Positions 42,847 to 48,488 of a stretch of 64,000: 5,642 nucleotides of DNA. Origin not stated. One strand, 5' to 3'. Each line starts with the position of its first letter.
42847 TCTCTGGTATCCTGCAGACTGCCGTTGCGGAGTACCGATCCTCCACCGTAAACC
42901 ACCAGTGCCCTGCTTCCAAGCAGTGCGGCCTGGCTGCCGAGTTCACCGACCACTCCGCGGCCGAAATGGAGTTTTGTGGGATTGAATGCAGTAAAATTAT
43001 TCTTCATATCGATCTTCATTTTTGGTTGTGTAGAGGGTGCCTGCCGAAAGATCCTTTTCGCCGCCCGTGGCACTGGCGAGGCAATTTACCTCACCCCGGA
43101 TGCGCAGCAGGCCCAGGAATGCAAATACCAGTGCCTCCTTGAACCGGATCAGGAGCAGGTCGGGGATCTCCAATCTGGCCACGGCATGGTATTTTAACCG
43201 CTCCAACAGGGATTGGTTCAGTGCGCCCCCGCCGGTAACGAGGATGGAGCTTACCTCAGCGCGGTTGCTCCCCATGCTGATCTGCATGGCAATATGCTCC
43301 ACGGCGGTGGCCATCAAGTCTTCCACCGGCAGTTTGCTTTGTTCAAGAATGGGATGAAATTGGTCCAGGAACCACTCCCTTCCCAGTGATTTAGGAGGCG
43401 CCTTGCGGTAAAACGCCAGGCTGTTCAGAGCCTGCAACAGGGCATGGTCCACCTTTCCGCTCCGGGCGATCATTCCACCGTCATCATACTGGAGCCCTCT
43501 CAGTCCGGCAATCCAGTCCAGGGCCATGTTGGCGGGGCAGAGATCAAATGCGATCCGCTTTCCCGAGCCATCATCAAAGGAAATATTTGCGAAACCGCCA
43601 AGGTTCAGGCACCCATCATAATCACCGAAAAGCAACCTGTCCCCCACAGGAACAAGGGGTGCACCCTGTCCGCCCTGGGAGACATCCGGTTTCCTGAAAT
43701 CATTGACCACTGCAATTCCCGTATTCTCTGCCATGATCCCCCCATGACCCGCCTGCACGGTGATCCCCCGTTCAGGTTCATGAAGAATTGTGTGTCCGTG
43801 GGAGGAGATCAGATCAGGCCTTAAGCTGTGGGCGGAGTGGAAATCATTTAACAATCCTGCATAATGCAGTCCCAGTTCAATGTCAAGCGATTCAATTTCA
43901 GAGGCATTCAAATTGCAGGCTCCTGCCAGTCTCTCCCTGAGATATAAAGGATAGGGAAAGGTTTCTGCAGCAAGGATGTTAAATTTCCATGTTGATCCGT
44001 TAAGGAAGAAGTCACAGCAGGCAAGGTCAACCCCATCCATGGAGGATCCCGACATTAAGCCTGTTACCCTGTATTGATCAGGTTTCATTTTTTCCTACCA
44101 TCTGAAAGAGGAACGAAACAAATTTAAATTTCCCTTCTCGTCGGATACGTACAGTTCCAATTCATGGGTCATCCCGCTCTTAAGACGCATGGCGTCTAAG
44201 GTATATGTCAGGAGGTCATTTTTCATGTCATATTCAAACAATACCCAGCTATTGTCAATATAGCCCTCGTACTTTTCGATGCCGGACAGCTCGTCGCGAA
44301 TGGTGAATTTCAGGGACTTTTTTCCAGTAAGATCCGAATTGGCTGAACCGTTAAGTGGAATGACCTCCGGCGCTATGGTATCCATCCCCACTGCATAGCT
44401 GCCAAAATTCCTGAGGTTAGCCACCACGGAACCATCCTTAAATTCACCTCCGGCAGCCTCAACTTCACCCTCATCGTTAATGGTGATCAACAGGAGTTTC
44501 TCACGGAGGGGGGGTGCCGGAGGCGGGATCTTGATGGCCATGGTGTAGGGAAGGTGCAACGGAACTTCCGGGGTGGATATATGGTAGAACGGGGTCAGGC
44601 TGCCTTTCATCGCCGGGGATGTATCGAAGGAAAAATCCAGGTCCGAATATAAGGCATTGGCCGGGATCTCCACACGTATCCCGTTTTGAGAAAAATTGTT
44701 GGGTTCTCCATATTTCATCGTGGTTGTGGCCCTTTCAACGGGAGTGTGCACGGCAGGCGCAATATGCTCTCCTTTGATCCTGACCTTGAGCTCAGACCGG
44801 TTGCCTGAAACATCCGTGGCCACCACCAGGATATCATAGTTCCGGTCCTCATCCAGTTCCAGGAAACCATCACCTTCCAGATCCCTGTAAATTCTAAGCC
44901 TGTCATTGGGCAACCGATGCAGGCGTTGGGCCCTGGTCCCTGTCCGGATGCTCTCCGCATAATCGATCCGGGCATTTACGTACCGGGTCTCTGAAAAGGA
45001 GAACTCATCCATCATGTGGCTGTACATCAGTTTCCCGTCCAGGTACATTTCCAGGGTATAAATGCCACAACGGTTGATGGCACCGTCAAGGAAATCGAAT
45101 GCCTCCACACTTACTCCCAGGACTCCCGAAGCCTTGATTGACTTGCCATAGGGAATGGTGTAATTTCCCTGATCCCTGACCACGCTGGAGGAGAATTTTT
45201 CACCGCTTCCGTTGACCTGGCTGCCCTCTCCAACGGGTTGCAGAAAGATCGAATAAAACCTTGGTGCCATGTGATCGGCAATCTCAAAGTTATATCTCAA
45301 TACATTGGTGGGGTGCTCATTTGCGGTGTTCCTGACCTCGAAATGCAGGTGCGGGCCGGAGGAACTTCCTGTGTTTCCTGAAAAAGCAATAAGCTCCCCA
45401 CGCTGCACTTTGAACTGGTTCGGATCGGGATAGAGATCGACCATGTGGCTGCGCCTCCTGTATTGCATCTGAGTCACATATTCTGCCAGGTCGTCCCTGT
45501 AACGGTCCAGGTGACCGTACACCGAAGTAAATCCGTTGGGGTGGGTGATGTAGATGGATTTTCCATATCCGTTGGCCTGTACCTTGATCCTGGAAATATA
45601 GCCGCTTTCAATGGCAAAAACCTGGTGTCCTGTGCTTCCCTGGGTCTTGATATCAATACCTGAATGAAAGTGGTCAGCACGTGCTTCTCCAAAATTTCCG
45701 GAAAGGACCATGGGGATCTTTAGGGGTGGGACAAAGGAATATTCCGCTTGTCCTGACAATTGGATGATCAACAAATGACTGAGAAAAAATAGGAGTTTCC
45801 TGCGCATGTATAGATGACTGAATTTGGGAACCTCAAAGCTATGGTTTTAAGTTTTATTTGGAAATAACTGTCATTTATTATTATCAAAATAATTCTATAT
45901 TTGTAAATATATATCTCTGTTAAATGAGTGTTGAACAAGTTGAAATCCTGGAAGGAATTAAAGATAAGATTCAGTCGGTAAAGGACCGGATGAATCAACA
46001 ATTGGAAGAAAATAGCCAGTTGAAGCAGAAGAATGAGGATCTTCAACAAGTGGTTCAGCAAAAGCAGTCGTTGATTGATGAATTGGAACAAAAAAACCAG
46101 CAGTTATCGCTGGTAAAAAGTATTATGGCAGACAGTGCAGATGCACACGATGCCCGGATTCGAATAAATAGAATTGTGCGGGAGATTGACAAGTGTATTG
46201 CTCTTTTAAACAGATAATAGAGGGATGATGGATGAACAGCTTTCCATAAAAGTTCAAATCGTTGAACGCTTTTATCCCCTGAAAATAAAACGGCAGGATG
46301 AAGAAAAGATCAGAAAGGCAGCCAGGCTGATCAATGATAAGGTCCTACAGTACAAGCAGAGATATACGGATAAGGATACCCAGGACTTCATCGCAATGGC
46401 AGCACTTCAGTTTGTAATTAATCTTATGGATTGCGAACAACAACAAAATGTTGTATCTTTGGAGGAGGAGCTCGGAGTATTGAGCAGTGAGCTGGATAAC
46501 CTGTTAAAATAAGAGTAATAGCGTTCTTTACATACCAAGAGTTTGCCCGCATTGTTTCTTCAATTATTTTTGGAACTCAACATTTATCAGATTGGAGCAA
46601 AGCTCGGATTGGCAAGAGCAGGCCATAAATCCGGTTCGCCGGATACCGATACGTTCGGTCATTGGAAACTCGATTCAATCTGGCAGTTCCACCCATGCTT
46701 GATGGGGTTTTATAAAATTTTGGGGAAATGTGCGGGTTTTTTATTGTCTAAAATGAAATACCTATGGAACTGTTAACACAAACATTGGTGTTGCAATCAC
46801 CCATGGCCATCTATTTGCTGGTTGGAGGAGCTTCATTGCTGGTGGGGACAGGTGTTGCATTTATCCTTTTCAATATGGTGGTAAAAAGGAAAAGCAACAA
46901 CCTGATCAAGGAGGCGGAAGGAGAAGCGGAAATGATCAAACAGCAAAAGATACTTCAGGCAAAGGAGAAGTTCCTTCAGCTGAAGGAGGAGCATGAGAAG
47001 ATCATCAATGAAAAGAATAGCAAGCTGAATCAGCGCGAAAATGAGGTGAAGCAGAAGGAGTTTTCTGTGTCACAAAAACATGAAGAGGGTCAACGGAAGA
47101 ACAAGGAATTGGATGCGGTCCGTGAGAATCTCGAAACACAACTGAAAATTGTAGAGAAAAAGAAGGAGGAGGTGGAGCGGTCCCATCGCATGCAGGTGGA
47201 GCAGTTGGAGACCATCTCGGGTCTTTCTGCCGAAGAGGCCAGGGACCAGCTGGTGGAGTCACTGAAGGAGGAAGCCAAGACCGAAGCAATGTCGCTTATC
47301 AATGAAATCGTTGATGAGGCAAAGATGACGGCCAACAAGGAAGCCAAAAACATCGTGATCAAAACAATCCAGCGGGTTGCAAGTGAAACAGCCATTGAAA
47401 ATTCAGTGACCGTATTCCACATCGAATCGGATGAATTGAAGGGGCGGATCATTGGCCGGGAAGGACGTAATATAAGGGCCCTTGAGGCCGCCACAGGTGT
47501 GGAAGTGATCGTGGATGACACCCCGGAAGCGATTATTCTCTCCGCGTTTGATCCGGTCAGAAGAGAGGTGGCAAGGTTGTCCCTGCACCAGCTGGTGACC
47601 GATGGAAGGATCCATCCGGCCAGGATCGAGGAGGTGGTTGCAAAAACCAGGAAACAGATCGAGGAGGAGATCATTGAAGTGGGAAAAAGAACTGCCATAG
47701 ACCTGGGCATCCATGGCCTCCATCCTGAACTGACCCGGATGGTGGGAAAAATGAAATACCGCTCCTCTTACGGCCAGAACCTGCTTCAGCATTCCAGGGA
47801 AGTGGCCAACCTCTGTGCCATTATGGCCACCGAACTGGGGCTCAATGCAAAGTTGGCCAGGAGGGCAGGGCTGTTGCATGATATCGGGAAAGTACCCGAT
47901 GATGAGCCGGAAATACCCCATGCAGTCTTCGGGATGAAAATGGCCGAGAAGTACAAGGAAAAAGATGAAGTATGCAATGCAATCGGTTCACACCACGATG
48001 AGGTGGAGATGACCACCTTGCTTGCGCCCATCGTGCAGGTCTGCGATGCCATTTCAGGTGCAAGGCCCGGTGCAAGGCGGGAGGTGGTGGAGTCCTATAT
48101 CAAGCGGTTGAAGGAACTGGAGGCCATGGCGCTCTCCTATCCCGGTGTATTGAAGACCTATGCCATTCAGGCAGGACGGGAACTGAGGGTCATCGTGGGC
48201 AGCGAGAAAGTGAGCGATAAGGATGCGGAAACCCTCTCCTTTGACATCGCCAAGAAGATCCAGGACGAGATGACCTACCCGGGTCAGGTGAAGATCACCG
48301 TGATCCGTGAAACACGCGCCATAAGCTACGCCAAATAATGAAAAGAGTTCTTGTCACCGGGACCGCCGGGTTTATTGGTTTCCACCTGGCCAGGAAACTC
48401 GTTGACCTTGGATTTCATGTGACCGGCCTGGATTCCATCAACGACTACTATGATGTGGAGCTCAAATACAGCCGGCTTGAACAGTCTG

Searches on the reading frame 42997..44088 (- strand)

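Call 6: search_protein_families(library=pfam, proteins=[window:42997-44088:-])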
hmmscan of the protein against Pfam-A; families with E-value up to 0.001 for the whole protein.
window:42997-44088:- (363 aa): 1 family
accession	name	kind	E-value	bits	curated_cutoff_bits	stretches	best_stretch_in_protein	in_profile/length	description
PF03702.20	AnmK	-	9e-67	226.1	24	1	7-354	2-366/367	Anhydro-N-acetylmuramic acid kinase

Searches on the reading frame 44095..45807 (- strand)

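Call 6: search_protein_families(library=pfam, proteins=[window:44095-45807:-])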
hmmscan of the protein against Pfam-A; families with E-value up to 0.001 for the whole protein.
window:44095-45807:- (570 aa): 1 family
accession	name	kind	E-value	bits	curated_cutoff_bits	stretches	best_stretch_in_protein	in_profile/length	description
PF01551.29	Peptidase_M23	-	1.1e-19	70.9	28.7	2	47-106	2-58/96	Peptidase family M23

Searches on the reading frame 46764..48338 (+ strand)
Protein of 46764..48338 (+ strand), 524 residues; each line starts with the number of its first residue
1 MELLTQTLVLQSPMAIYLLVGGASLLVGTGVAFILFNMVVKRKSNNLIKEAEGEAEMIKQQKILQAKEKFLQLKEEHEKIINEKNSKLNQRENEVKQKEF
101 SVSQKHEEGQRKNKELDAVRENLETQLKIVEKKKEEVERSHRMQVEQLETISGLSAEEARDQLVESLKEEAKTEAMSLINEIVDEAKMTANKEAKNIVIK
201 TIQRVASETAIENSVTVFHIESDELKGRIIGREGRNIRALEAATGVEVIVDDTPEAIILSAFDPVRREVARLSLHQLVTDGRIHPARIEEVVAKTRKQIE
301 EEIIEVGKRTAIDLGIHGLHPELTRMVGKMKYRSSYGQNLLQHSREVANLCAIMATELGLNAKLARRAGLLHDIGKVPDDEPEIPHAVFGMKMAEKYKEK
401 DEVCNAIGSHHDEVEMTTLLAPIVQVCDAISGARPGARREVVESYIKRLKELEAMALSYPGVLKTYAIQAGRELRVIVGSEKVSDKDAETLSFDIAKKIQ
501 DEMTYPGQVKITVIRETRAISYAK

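Call 53: search_protein_families(library=pfam, proteins=[window:46764-48338:+])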
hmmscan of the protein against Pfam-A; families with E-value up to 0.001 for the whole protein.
window:46764-48338:+ (524 aa): 4 families
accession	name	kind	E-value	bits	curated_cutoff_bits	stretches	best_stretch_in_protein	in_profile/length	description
PF12072.13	RNase_Y_N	-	6.7e-33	114.2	32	1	42-208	34-200/201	RNase Y N-terminal region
PF01966.28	HD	-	1.8e-21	77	22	1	341-431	2-114/116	HD domain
PF00013.35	KH_1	-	9e-07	29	21.5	1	219-260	5-51/66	KH domain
PF08668.18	HDOD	-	9.6e-06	25.7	22.9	1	338-377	93-133/196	HDOD domain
